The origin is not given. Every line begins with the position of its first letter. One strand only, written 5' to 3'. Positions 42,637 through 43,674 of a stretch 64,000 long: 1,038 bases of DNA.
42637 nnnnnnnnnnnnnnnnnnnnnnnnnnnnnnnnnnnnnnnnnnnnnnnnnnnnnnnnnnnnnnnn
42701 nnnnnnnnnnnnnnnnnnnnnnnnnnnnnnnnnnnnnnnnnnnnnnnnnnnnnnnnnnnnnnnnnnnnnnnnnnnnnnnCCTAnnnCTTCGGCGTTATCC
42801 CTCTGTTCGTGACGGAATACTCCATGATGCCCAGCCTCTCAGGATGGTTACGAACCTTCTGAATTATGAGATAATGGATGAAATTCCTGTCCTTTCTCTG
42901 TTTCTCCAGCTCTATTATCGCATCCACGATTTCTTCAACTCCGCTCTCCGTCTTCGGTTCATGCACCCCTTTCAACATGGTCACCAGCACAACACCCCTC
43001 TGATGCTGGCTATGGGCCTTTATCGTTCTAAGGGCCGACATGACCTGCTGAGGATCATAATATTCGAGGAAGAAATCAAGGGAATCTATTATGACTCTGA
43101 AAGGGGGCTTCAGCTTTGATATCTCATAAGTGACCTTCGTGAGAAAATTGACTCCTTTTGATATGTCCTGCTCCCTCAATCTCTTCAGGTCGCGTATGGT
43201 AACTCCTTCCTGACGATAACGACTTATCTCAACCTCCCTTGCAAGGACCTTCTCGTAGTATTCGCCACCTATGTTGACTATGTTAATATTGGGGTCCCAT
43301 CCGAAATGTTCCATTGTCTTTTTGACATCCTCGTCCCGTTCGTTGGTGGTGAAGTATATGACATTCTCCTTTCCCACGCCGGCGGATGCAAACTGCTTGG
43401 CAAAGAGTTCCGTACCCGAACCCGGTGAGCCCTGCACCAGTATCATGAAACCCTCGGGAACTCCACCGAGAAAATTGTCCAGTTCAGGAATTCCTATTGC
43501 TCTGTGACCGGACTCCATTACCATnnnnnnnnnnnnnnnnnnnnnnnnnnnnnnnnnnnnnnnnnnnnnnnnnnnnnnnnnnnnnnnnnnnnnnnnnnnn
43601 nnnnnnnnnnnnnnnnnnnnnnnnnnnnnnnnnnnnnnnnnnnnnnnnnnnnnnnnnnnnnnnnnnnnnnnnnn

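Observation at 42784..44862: Three-gene KaiC-like cassette with one intact and two degenerate RecA-fold proteins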

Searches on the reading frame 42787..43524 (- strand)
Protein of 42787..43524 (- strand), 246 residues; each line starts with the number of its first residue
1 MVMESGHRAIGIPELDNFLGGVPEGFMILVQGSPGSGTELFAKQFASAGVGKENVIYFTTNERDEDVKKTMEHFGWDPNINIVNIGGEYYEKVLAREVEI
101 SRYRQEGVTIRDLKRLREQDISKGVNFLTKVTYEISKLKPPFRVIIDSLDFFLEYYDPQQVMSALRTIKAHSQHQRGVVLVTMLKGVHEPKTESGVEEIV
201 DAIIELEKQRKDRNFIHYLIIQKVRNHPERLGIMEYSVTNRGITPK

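Call 5: search_protein_families(library=pfam, proteins=[window:42787-43524:-], max_evalue=1)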
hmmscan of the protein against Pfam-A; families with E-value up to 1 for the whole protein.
window:42787-43524:- (246 aa): 7 families
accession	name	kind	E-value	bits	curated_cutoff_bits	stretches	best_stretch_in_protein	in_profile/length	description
PF06745.19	ATPase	-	8.5e-30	104.3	26.6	1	10-243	3-224/231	KaiC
PF24336.1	DUF7504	-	4.6e-09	37.4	27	1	28-206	4-179/179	Family of unknown function (DUF7504)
PF05625.17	PAXNEB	-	2.6e-05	23.9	28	2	11-67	22-81/366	PAXNEB protein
PF23365.1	DUF7090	-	8.3e-05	22.8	27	1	137-209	113-185/192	Family of unknown function (DUF7090)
PF23442.1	DUF7125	-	0.0001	21.9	29.1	1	143-226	100-182/207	Family of unknown function (DUF7125)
PF07088.17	GvpD_P-loop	-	0.00016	22.1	24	1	25-214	10-180/189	GvpD gas vesicle protein, P-loop domain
PF03796.21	DnaB_C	-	0.0056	16.5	27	1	11-70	5-66/255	DnaB-like helicase C terminal domain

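Call 6: search_protein_families(library=ncbifam, proteins=[window:42787-43524:-], max_evalue=1)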
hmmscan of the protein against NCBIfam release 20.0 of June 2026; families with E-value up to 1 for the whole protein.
window:42787-43524:- (246 aa): 12 families
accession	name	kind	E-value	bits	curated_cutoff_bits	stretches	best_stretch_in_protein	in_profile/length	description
TIGR03881.1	KaiC_arch_4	hypoth_equivalog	2.7e-20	73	247.8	1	9-236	4-218/231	KaiC domain-containing protein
NF006799.0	PRK09302.1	equivalog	3e-19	69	408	2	12-78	17-86/515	circadian clock protein KaiC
TIGR03877.1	thermo_KaiC_1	hypoth_equivalog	9.3e-17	61.3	307.25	1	10-244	6-231/238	KaiC domain-containing protein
NF004723.0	PRK06067.1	subfamily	1.3e-12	47.8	194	1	13-230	21-218/243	flagellar accessory protein FlaH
NF052589.1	ArlH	equivalog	4.9e-10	39.5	215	1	13-238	7-215/229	archaellum protein ArlH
TIGR03880.1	KaiC_arch_3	hypoth_equivalog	9.8e-10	38.3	249.45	1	11-77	1-69/224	KaiC domain-containing protein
TIGR02655.1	circ_KaiC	equivalog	2.7e-08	32.9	546.25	1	19-243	15-226/484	circadian clock protein KaiC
TIGR00416.1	sms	equivalog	0.0025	16.6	403.05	1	11-76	79-146/454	DNA repair protein RadA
TIGR03878.1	thermo_KaiC_2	hypoth_equivalog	0.0049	16.2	232.2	1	18-72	29-84/259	KaiC domain-containing protein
TIGR01223.1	Pmev_kin_anim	equivalog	0.022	14.7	188.15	1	124-219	78-177/185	phosphomevalonate kinase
NF006320.0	PRK08533.1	equivalog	0.028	14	215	0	17-47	15-46/230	flagellar accessory protein FlaH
NF004629.0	PRK05973.1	equivalog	0.05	12.6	156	1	19-79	58-119/237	DNA helicase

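Call 61: search_solved_structures(query=window:42787-43524:-, max_evalue=0.01, show_alignments=1)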
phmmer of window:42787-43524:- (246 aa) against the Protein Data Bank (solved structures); distinct sequences matched with E-value up to 0.01: 45.
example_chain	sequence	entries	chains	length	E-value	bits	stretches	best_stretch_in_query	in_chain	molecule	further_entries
8fwi_A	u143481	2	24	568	1.7e-17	67.2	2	7-111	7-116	Circadian clock protein KaiC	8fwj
8db3_A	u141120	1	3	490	2.1e-16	63.5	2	9-111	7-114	Circadian clock protein KaiC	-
8dba_A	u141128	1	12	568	3.8e-16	62.7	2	7-111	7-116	Circadian clock protein KaiC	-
8zn5_B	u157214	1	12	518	7.7e-14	55.2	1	13-78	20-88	KaiC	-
8zn6_F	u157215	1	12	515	1.6e-12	50.8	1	14-78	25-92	KaiC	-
9ofh_A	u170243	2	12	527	3.7e-12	49.6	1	19-78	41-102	Circadian clock oscillator protein KaiC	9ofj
3s1a_A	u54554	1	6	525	3.8e-12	49.6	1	19-78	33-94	Circadian clock protein kinase kaiC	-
7x1z_A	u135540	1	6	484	3.9e-12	49.6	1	19-78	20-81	Circadian clock oscillator protein KaiC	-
8jon_A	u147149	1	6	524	6.2e-12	48.9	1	19-78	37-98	Circadian clock oscillator protein KaiC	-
7dyi_A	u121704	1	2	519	1.4e-11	47.7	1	19-78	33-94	Circadian clock protein kinase KaiC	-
3k0c_A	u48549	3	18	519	1.6e-11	47.6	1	19-78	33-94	Circadian clock protein kinase KaiC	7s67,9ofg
7s65_A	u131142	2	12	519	1.6e-11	47.6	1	19-78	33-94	Circadian clock protein kinase KaiC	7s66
5jwq_A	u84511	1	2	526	2.2e-11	47.1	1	19-78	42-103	Circadian clock protein kinase KaiC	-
3k09_A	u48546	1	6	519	3.4e-11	46.5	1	19-78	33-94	Circadian clock protein kinase kaiC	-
4ijm_A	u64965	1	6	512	3.9e-11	46.3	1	19-78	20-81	Circadian clock protein kinase KaiC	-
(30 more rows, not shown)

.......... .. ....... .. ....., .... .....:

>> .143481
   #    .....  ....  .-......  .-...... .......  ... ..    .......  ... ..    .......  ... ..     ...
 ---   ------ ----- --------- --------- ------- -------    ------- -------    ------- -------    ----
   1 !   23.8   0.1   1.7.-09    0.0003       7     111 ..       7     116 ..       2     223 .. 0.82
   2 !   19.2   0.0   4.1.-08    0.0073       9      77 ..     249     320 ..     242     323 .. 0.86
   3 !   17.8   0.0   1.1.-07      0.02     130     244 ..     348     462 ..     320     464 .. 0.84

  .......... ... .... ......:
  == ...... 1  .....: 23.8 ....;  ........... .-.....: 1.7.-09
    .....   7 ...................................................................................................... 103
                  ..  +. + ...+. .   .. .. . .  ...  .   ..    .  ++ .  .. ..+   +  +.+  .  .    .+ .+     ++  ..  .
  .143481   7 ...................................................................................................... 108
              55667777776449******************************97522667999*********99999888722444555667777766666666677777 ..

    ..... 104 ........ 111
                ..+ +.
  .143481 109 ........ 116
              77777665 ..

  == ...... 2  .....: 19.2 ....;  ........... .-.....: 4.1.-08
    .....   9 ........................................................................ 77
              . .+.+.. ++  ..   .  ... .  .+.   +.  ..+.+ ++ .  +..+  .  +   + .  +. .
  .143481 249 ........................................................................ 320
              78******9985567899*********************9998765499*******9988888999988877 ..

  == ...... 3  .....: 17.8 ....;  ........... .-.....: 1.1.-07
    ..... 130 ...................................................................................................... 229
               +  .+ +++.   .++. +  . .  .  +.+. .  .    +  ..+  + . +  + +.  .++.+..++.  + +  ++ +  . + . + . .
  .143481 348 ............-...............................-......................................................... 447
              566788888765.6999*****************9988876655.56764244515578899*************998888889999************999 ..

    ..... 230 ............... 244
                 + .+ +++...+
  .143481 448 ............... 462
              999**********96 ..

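Call 72: search_protein_families(library=padloc, proteins=[window:42787-43524:-], max_evalue=0.01)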
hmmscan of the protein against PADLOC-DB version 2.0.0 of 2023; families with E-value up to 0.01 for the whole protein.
window:42787-43524:- (246 aa): 1 family
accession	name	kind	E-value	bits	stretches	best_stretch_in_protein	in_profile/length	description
PDLC04140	mad8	-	0.00055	17.5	1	22-173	24-222/314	mads_8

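Call 74: find_homologous_proteins(query=window:42787-43524:-, max_evalue=0.00001)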
Query window:42787-43524:- (246 aa): 337 proteins with E <= 0.00001 among 797 candidates; the best 120 are listed.
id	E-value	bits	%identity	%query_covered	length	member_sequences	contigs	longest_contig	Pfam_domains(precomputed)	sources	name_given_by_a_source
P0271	1.1e-155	534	99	99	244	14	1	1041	PF06745.20,PF23442.2,PF24336.2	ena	-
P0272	2.2e-133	461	84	99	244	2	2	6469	PF06745.20,PF23442.2,PF24336.2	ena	-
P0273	5.2e-127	440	80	97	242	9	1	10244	PF06745.20,PF05625.18,PF23442.2,PF24336.2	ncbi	-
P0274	3.4e-125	434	79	97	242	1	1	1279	PF06745.20,PF23442.2,PF24336.2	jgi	-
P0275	6.4e-125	434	79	97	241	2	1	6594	PF06745.20,PF23442.2,PF24336.2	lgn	-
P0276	3.7e-124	431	78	97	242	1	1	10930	PF06745.20,PF23442.2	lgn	-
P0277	4.7e-124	431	78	97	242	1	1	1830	PF06745.20,PF23442.2,PF24336.2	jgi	-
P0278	5.0e-124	431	78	98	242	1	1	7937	PF06745.20,PF23442.2,PF24336.2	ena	-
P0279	6.9e-124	430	77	98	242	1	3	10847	PF06745.20,PF23442.2,PF24336.2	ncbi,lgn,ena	-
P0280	4.4e-102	359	68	97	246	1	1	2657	PF06745.20,PF07088.17,PF05625.18,PF23442.2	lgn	-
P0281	8.0e-100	351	64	97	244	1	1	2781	PF06745.20,PF07088.17,PF05625.18,PF23442.2,PF24336.2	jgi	-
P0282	1.2e-97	344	65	96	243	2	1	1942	PF06745.20,PF07088.17,PF05625.18,PF23442.2,PF24336.2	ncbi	ncbi:MAG: RAD55 family ATPase [Thermoplasmata archaeon]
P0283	2.1e-97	343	65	96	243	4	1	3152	PF06745.20,PF07088.17,PF23365.2,PF23442.2,PF24336.2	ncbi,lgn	-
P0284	2.3e-96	340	64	96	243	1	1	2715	PF06745.20,PF23365.2,PF05625.18,PF23442.2,PF24336.2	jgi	jgi:KaiC/GvpD/RAD55 family RecA-like ATPase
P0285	8.6e-96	338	62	99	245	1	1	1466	PF06745.20,PF23442.2,PF24336.2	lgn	-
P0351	2.6e-86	307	61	96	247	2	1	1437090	PF06745.20,PF23442.2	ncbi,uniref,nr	ncbi:RecA-superfamily ATPase possibly involved in signal transduction [Aciduliprofundum sp. MAR08-33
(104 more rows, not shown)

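Call 75: find_encoding_contigs(protein=P0351, flank=10000, max_places=1)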
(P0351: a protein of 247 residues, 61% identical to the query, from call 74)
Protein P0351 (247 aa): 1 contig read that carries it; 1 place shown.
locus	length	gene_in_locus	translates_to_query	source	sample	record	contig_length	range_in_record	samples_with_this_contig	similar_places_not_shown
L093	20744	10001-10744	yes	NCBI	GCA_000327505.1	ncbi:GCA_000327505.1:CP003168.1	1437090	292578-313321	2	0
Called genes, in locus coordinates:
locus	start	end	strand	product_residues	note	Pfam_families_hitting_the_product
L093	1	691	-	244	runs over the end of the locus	PF00696:AA_kinase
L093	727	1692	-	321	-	PF04087:DUF389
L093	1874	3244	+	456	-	PF01523:PmbA_TldD_1st, PF19290:PmbA_TldD_2nd, PF19289:PmbA_TldD_3rd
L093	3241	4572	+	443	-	PF01523:PmbA_TldD_1st (faint), PF19290:PmbA_TldD_2nd (weak), PF19289:PmbA_TldD_3rd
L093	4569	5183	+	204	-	-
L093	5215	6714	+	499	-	PF00221:Lyase_aromatic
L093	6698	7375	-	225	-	PF01381:HTH_3, PF12844:HTH_19 (weak), PF13560:HTH_31 (weak)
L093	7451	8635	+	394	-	PF05977:MFS_3 (weak), PF07690:MFS_1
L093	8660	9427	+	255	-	PF06745:ATPase, PF13481:AAA_25 (faint), PF23442:DUF7125 (weak)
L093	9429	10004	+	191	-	PF23365:DUF7090 (weak)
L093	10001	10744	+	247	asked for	PF06745:ATPase, PF23442:DUF7125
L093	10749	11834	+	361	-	PF05559:DUF763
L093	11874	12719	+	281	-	PF13292:DXP_synthase_N, PF00456:Transketolase_N, PF09364:XFP_N (weak), PF02775:TPP_enzyme_C (weak), PF00676:E1_dh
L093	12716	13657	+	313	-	PF02779:Transket_pyr, PF02780:Transketolase_C, PF22613:Transketolase_C_1 (weak)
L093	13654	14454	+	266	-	PF00923:TAL_FSA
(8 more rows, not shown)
